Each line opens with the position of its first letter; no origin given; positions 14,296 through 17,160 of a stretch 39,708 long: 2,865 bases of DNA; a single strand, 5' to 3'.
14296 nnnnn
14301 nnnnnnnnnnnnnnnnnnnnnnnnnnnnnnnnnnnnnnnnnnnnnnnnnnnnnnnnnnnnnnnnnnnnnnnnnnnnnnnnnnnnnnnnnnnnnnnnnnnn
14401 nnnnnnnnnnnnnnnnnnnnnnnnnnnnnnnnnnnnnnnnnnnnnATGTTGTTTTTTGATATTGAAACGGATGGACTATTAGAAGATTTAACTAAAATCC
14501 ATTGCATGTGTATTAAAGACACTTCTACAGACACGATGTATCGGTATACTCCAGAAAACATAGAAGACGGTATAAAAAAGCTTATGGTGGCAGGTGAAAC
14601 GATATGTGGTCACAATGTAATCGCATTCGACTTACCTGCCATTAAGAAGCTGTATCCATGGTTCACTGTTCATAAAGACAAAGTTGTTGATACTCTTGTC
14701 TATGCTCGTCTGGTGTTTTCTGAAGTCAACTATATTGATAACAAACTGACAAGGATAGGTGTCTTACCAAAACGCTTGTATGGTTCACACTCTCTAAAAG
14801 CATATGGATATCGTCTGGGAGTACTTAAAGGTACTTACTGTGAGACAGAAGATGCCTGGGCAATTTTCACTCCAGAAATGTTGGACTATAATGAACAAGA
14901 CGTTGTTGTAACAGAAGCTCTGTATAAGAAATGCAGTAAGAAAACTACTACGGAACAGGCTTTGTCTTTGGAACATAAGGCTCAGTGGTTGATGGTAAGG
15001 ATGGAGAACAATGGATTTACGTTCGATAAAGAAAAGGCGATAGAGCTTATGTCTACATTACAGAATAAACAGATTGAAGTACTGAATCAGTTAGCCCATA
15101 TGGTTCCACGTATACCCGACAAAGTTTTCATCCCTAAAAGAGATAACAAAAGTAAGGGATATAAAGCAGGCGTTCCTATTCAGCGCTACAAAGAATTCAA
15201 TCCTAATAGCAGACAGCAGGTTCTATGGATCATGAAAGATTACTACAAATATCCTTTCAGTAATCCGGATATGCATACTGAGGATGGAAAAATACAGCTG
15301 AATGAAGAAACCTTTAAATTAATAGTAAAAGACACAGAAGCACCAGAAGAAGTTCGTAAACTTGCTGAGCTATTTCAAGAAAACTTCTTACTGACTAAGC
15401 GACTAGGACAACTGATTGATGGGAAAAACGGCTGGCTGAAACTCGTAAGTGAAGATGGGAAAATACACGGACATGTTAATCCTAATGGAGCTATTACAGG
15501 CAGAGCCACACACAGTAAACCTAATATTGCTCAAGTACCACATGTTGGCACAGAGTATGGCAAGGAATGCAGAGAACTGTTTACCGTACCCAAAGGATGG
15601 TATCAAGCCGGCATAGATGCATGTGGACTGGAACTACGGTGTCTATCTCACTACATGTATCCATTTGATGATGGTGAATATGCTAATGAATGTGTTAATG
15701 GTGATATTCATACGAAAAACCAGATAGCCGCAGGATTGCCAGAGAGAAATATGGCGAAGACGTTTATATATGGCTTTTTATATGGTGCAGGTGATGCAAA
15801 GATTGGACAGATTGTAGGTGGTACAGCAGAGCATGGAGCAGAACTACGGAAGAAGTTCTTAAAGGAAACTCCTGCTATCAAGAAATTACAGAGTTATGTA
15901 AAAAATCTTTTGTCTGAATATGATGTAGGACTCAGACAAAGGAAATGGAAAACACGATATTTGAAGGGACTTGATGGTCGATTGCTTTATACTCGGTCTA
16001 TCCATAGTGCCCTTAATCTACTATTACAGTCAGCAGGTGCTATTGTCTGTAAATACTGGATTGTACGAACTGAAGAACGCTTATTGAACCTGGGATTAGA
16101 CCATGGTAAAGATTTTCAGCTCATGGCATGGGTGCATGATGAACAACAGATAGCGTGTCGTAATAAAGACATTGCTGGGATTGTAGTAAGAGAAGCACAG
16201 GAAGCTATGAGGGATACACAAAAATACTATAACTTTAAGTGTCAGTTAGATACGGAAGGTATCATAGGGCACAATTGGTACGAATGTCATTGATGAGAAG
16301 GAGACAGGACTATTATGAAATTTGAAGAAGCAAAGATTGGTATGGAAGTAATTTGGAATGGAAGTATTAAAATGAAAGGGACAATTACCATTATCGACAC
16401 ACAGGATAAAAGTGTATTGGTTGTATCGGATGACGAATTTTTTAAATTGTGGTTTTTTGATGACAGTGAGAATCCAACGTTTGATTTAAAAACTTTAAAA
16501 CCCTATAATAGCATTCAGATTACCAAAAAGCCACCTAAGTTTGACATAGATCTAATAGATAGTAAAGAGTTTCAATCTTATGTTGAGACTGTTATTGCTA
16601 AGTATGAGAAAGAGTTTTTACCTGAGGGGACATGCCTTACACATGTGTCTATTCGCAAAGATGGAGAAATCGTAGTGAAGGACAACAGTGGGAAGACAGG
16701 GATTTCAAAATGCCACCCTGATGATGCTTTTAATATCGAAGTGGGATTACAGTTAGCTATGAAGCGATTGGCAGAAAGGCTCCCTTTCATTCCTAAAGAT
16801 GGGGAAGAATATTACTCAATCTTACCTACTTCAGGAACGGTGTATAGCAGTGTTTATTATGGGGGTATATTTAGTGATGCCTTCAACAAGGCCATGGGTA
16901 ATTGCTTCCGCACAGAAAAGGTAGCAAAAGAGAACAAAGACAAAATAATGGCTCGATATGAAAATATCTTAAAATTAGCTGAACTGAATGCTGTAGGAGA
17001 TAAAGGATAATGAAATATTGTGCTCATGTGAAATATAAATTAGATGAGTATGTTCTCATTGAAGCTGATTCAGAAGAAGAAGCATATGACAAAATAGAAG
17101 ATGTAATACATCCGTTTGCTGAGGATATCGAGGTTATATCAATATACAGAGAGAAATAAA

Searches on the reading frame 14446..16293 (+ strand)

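Call 69: search_protein_families(library=phrogs, proteins=[window:14446-16293:+], max_evalue=0.00001)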
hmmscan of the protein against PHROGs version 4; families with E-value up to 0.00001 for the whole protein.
window:14446-16293:+ (615 aa): 8 families
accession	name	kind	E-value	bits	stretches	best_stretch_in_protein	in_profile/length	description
phrog_17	-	DNA, RNA and nucleotide metabolism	5.8e-144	482.8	1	1-614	672-1233/1445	DNA polymerase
phrog_15971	-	DNA, RNA and nucleotide metabolism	3.2e-117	392.9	1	173-615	4-376/376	DNA polymerase I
phrog_6375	-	DNA, RNA and nucleotide metabolism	6.1e-27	95.9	1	445-615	1-204/204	DNA polymerase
phrog_403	-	DNA, RNA and nucleotide metabolism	2.4e-20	73.7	1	1-179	67-262/321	DNA polymerase exonuclease subunit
phrog_8888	-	DNA, RNA and nucleotide metabolism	1.1e-16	62.7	1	376-571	2-192/295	DNA polymerase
phrog_24147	-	DNA, RNA and nucleotide metabolism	3e-14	54.1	1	519-615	2-93/93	DNA polymerase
phrog_38876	-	DNA, RNA and nucleotide metabolism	8e-11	43.4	1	70-162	2-92/111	DNA polymerase exonuclease subunit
phrog_192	-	DNA, RNA and nucleotide metabolism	1.2e-07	32.4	1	29-104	164-237/397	DNA polymerase exonuclease subunit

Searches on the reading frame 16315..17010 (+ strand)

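Call 69: search_protein_families(library=phrogs, proteins=[window:16315-17010:+], max_evalue=0.00001)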
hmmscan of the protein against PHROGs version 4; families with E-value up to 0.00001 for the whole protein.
window:16315-17010:+ (231 aa): 1 family
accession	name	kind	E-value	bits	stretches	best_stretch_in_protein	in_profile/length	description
phrog_35336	-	unknown function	1.7e-06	29.3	0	158-229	93-163/166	-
